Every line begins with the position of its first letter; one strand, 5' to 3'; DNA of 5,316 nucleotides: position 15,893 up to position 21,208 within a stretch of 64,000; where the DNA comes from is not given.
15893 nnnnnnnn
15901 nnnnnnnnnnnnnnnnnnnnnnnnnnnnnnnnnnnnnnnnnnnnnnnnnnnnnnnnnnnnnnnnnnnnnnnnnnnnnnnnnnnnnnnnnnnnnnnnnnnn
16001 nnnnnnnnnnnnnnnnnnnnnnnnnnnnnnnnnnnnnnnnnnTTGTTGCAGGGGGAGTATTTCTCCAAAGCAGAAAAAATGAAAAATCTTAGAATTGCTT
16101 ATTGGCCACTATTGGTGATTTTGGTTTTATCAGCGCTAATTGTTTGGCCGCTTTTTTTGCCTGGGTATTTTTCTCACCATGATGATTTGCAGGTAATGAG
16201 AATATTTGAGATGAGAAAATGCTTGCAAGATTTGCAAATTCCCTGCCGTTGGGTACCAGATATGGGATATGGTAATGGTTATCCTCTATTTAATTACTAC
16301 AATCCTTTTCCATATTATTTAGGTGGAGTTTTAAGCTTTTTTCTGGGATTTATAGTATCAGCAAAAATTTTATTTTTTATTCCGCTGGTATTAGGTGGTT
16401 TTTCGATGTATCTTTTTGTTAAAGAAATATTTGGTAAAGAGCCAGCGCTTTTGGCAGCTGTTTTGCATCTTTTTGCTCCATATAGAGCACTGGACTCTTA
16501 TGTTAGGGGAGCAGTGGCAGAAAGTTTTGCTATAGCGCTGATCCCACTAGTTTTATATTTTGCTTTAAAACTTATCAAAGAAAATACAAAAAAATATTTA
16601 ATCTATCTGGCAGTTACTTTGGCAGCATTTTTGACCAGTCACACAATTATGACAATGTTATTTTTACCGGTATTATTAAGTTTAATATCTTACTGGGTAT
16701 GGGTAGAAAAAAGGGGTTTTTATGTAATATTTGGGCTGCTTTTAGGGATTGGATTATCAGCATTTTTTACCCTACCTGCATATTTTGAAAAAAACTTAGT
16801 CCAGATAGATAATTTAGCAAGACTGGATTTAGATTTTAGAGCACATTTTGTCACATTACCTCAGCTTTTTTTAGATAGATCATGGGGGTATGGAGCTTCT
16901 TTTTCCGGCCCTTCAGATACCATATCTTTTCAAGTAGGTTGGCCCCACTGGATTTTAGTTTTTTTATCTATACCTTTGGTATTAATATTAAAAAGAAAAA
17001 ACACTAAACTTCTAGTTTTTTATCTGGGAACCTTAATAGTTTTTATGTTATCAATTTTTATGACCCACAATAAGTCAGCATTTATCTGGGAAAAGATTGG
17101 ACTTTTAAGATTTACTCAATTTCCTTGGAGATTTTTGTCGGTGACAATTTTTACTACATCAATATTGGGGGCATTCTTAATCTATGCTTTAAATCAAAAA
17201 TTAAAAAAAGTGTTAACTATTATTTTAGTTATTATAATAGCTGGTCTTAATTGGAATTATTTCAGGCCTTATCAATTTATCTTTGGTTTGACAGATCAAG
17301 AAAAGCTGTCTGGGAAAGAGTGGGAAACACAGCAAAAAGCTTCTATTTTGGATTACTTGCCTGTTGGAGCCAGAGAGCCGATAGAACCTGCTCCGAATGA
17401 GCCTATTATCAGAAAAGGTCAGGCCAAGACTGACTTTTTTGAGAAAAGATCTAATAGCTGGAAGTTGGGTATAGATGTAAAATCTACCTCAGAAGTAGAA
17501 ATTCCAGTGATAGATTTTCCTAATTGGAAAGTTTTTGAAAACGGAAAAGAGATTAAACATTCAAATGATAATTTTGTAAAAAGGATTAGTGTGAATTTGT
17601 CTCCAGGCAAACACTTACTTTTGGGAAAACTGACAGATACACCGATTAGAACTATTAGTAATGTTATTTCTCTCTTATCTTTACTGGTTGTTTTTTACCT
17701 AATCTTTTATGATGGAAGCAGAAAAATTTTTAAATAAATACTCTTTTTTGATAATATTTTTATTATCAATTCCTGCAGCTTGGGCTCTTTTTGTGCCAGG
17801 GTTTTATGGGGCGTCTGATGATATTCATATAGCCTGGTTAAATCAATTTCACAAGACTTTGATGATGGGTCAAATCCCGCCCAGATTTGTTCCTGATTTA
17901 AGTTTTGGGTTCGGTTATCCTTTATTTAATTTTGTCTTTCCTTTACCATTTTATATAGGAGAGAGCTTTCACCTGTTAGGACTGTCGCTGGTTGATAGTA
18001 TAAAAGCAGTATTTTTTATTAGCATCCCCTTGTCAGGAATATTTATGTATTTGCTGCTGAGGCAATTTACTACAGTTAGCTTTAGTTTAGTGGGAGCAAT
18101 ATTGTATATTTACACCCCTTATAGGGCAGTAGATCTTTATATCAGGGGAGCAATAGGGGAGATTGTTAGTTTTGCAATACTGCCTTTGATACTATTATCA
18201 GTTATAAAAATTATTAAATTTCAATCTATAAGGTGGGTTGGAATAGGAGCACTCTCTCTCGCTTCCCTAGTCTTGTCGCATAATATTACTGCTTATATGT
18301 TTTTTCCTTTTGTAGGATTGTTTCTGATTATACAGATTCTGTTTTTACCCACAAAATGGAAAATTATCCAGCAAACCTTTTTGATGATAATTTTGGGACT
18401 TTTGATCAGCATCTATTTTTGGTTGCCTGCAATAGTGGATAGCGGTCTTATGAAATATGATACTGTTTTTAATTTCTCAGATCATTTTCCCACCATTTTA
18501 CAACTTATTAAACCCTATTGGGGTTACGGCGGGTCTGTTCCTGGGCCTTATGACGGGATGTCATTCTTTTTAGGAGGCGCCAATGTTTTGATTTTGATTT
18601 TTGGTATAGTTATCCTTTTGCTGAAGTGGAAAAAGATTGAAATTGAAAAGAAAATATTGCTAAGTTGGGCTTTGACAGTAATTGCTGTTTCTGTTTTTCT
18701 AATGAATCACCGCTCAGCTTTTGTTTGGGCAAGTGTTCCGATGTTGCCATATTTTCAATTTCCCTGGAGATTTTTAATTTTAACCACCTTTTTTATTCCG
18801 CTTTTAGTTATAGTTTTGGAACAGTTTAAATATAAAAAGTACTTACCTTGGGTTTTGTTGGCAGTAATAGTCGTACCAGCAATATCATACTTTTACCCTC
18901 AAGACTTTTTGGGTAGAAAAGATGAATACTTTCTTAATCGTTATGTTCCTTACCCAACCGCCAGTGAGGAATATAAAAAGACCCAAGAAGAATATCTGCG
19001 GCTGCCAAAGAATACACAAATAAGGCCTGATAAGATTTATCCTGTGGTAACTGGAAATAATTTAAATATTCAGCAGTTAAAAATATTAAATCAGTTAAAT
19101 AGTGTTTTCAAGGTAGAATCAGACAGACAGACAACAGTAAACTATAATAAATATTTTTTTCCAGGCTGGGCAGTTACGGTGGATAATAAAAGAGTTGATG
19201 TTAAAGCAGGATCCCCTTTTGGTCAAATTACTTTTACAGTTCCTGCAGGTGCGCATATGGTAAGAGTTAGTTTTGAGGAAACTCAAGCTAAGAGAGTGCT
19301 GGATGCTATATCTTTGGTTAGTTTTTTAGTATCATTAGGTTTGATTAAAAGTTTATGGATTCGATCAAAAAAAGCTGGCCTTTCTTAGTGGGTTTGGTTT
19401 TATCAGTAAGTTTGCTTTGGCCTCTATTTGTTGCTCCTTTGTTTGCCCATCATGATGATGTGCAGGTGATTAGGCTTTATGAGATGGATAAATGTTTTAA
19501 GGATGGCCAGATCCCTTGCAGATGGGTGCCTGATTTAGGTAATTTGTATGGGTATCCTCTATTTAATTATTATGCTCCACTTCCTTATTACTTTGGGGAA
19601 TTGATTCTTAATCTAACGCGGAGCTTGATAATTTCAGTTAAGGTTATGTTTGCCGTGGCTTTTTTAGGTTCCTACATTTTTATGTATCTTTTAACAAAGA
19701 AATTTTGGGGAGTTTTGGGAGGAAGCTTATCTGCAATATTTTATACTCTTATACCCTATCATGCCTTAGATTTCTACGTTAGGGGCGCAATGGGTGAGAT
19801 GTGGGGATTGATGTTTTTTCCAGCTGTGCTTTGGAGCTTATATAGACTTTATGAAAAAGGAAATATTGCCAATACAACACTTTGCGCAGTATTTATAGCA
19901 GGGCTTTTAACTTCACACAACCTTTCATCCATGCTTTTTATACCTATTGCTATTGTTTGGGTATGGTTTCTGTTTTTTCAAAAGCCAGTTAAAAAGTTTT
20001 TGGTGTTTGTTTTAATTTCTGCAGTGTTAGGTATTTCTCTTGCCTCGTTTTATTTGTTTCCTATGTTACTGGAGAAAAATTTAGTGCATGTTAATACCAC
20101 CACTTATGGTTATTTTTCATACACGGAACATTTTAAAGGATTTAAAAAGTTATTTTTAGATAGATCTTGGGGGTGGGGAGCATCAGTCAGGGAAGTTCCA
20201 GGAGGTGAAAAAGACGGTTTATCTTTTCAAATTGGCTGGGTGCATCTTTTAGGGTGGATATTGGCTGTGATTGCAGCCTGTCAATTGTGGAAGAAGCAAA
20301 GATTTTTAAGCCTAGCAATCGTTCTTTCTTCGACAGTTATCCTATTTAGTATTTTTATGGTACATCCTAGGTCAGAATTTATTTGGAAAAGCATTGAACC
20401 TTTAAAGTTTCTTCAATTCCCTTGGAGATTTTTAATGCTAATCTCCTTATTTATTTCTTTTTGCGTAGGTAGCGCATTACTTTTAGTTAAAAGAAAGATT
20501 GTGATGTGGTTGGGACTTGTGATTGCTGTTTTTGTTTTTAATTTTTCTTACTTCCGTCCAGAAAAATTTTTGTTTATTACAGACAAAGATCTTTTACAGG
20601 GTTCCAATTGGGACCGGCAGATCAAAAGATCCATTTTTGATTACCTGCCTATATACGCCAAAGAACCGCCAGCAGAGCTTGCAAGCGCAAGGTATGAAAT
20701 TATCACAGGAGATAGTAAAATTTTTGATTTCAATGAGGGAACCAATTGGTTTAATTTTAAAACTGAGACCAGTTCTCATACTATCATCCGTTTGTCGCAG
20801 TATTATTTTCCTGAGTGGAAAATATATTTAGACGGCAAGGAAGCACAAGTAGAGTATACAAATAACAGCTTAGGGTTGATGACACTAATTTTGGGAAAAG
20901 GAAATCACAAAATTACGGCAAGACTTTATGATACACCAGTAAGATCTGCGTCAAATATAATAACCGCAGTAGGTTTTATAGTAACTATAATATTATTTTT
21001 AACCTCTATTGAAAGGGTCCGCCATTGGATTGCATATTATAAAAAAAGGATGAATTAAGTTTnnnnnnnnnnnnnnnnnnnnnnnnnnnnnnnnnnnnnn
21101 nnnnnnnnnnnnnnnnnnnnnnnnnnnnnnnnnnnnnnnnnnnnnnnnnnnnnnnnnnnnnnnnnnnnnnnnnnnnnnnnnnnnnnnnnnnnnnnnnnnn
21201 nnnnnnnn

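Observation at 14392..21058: Tandem quartet of about 560-aa paralogs with a conserved HDD / Cys-x8-Cys / GYP-FN-Y loop: candidate novel GT-C family.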

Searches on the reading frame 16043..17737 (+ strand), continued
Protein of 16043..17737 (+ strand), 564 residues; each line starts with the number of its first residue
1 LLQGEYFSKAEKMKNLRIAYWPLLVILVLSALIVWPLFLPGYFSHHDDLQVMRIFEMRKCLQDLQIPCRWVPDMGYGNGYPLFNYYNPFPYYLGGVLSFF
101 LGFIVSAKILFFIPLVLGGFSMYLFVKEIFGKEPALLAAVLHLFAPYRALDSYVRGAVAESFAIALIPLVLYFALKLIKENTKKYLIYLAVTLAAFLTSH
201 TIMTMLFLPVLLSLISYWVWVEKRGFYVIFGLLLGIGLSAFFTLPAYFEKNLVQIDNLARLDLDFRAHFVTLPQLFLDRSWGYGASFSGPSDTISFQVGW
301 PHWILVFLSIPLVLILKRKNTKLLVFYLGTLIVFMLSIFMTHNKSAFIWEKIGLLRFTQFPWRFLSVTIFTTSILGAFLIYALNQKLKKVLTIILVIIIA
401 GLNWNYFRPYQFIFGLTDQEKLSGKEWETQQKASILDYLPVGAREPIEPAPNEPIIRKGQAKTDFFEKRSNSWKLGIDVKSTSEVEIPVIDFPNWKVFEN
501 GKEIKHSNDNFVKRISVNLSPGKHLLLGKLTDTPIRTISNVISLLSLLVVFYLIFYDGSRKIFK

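Call 35: find_encoding_contigs(protein=P0060, flank=10000, max_places=1)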
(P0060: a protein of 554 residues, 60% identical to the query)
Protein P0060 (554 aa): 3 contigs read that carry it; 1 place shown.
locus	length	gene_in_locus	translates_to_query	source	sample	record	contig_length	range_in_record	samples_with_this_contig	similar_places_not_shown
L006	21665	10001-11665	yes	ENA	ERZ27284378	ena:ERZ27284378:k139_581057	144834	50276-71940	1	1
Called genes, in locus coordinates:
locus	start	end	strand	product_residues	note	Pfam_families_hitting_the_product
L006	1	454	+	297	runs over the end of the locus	PF01370:Epimerase, PF04321:RmlD_sub_bind, PF16363:GDP_Man_Dehyd, PF07993:NAD_binding_4 (weak)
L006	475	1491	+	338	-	PF01370:Epimerase, PF04321:RmlD_sub_bind (weak), PF16363:GDP_Man_Dehyd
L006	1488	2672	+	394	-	PF00535:Glycos_transf_2, PF13641:Glyco_tranf_2_3 (faint), PF04138:GtrA_DPMS_TM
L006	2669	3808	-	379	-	-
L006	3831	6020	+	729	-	PF00535:Glycos_transf_2, PF10111:Glyco_tranf_2_2 (weak), PF13641:Glyco_tranf_2_3 (weak), PF13231:PMT_2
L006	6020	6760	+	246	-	PF00535:Glycos_transf_2, PF10111:Glyco_tranf_2_2 (weak), PF13641:Glyco_tranf_2_3 (weak)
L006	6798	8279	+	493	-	PF13231:PMT_2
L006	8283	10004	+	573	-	-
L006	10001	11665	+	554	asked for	PF10131:PTPS_related, PF13231:PMT_2 (weak)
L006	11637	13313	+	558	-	-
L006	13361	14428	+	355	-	PF10131:PTPS_related, PF13231:PMT_2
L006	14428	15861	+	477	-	PF01943:Polysacc_synt, PF13440:Polysacc_synt_3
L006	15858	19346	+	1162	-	-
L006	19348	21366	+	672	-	-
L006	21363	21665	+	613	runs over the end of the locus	PF02366:PMT, PF13231:PMT_2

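Call 36: find_encoding_contigs(protein=P0106, flank=10000, max_places=1)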
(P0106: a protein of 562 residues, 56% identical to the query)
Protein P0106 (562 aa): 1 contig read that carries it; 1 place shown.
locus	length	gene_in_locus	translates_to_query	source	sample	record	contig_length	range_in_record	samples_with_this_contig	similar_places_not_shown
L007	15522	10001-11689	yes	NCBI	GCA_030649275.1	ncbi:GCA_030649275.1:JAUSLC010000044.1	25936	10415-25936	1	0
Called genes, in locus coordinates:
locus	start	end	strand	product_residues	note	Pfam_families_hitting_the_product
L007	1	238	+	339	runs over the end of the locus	PF01370:Epimerase, PF04321:RmlD_sub_bind (weak), PF16363:GDP_Man_Dehyd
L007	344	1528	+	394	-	PF00535:Glycos_transf_2, PF04138:GtrA_DPMS_TM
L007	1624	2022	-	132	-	-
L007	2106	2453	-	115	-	-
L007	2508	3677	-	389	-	PF13231:PMT_2 (weak), PF02366:PMT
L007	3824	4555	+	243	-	PF00535:Glycos_transf_2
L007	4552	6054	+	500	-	PF02366:PMT, PF13231:PMT_2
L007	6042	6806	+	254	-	PF00535:Glycos_transf_2, PF10111:Glyco_tranf_2_2 (weak)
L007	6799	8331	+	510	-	PF02366:PMT, PF13231:PMT_2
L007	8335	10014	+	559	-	-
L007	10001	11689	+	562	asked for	PF10131:PTPS_related, PF13231:PMT_2 (weak)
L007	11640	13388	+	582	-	PF10131:PTPS_related (faint)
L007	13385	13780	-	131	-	-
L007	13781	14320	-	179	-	PF13274:SocA_Panacea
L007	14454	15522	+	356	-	?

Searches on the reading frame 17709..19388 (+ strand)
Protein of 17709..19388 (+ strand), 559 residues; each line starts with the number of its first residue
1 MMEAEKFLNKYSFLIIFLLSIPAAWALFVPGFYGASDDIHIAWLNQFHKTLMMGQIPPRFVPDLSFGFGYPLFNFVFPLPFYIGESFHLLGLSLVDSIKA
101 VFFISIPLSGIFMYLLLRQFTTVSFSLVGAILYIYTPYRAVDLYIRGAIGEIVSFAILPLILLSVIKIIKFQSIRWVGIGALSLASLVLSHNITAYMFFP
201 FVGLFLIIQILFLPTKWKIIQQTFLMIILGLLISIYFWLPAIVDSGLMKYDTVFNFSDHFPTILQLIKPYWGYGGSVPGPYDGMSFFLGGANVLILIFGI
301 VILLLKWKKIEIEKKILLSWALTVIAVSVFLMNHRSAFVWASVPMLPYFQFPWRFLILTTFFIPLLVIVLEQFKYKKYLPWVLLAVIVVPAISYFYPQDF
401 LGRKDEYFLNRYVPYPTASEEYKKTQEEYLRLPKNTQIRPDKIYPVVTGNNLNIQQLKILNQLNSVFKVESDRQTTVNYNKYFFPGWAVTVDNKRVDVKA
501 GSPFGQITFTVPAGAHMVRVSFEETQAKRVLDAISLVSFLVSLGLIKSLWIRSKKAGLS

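Call 3: search_protein_families(library=pfam, proteins=[window:17709-19388:+], max_evalue=1)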
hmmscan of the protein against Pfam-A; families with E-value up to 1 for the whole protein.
window:17709-19388:+ (559 aa): 1 family
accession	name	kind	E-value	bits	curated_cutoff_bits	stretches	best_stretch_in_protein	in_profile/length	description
PF10131.15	PTPS_related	-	2.4e-09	36.7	26.4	1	74-400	2-312/621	6-pyruvoyl-tetrahydropterin synthase related domain; membrane protein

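Call 4: search_protein_families(library=ncbifam, proteins=[window:17709-19388:+], max_evalue=1)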
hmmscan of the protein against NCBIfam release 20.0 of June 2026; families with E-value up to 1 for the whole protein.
window:17709-19388:+ (559 aa): 0 families

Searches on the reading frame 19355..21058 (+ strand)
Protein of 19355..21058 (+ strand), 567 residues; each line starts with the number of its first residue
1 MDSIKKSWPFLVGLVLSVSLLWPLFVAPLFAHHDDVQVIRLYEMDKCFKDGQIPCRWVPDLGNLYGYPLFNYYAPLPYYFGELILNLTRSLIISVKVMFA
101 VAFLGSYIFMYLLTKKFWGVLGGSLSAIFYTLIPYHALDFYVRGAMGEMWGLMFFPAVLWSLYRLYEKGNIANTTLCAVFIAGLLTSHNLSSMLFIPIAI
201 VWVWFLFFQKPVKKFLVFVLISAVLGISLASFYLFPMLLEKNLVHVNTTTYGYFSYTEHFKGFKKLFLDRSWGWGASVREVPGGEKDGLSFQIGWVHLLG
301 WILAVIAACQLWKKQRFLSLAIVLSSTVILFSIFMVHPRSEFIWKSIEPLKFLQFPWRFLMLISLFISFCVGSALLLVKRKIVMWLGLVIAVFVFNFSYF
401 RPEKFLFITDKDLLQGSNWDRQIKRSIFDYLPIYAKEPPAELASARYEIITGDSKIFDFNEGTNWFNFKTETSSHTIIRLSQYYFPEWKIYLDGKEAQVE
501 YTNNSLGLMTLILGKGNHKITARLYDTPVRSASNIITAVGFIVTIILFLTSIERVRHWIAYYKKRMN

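Call 3: search_protein_families(library=pfam, proteins=[window:19355-21058:+], max_evalue=1)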
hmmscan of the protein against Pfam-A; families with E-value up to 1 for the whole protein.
window:19355-21058:+ (567 aa): 2 families
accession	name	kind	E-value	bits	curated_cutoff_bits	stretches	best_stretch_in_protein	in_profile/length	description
PF10131.15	PTPS_related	-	6.7e-08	31.9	26.4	1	70-393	1-298/621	6-pyruvoyl-tetrahydropterin synthase related domain; membrane protein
PF13231.12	PMT_2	-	0.0032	18.1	26.1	1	74-224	3-149/160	Dolichyl-phosphate-mannose-protein mannosyltransferase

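Call 4: search_protein_families(library=ncbifam, proteins=[window:19355-21058:+], max_evalue=1)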
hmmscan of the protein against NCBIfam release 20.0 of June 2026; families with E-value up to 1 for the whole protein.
window:19355-21058:+ (567 aa): 0 families
